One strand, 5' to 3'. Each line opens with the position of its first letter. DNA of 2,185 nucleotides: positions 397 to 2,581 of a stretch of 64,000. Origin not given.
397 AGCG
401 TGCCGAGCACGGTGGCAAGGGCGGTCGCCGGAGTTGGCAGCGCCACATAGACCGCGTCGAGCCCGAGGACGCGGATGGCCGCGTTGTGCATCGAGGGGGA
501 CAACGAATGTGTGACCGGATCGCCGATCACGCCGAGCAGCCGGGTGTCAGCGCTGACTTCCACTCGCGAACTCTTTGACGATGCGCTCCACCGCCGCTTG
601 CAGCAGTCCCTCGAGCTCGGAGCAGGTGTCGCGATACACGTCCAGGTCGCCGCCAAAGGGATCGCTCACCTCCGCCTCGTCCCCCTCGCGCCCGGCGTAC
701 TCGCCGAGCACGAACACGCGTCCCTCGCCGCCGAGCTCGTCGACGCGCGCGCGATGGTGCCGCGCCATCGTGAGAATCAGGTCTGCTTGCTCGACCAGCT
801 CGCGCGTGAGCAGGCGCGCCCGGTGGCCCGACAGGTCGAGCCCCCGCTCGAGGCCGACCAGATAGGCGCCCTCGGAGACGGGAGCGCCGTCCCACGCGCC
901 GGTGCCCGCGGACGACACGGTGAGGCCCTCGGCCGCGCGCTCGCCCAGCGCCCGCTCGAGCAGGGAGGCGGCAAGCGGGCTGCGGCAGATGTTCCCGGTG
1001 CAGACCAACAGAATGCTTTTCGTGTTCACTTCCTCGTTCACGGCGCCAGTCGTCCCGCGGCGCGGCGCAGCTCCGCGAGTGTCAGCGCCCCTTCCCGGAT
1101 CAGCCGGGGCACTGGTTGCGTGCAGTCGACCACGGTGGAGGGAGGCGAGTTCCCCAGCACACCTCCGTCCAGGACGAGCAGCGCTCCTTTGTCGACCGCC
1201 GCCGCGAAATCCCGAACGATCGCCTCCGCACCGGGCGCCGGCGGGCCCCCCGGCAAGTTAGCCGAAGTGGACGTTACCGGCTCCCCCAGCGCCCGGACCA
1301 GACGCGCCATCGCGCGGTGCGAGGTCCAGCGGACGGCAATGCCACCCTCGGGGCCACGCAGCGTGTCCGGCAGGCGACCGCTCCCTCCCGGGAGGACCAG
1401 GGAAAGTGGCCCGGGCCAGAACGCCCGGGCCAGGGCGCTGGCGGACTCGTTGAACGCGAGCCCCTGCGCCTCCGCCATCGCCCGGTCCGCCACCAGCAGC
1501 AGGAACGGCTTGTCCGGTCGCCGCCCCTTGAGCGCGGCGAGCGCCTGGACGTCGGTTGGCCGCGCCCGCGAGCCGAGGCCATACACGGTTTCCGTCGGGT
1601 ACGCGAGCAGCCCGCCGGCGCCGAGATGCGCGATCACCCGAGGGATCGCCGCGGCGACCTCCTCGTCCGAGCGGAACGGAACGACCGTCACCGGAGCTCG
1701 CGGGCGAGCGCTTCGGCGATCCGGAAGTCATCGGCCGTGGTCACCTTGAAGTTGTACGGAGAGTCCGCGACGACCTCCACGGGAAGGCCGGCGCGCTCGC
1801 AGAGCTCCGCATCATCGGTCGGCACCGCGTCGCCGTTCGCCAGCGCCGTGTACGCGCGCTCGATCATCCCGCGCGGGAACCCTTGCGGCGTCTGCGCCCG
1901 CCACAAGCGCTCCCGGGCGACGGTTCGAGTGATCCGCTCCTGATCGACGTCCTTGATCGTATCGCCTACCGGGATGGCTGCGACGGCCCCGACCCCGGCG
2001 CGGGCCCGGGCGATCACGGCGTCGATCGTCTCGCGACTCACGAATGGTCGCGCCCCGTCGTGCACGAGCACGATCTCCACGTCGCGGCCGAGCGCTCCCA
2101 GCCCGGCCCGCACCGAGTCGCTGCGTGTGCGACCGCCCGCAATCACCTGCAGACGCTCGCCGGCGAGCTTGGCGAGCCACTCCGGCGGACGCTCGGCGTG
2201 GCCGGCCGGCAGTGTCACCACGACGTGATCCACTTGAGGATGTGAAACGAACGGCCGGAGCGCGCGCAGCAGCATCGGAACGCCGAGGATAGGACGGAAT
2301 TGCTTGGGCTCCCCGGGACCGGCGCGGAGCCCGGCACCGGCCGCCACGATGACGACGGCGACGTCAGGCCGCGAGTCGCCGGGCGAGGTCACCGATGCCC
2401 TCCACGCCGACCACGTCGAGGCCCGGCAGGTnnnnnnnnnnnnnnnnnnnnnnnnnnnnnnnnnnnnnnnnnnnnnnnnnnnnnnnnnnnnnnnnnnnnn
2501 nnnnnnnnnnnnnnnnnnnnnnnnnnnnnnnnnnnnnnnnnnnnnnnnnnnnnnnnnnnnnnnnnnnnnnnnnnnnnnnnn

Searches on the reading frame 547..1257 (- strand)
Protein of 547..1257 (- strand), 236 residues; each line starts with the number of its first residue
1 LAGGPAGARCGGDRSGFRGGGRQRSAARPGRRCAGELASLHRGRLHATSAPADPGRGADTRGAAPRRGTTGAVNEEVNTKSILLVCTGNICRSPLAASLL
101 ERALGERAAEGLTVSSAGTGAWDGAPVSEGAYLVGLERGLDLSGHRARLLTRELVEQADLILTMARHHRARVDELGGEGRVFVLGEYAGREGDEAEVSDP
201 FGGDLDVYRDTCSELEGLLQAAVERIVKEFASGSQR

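Call 61: search_protein_families(library=pfam, proteins=[window:547-1257:-], max_evalue=0.0001)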
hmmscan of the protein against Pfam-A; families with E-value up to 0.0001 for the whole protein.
window:547-1257:- (236 aa): 1 family
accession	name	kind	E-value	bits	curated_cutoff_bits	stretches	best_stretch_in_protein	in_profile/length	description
PF01451.26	LMWPc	-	2.5e-29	102.8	23.2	1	82-220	1-141/144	Low molecular weight phosphotyrosine protein phosphatase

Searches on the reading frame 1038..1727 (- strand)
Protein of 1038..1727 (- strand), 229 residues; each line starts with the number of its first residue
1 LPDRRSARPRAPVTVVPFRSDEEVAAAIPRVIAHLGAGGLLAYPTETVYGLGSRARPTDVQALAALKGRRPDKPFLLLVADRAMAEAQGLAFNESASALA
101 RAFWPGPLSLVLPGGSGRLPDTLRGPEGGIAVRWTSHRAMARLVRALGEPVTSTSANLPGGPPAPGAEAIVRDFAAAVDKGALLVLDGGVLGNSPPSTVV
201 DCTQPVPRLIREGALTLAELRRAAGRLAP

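Call 61: search_protein_families(library=pfam, proteins=[window:1038-1727:-], max_evalue=0.0001)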
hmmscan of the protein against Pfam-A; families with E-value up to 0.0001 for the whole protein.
window:1038-1727:- (229 aa): 1 family
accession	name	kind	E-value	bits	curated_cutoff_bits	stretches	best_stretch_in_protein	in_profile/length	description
PF01300.24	Sua5_yciO_yrdC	-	2.4e-41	141.6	25.1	1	35-213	3-178/178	Telomere recombination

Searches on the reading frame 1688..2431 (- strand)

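Call 60: search_protein_families(library=pfam, proteins=[window:1688-2431:-], max_evalue=0.0001)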
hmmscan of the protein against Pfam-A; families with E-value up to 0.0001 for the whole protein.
window:1688-2431:- (247 aa): 2 families
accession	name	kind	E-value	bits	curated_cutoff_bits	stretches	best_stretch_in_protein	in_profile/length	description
PF01128.25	IspD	-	2.2e-63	214.4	27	1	24-243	1-219/221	2-C-methyl-D-erythritol 4-phosphate cytidylyltransferase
PF12804.13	NTP_transf_3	-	4e-09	37.3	27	1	26-152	1-120/160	MobA-like NTP transferase domain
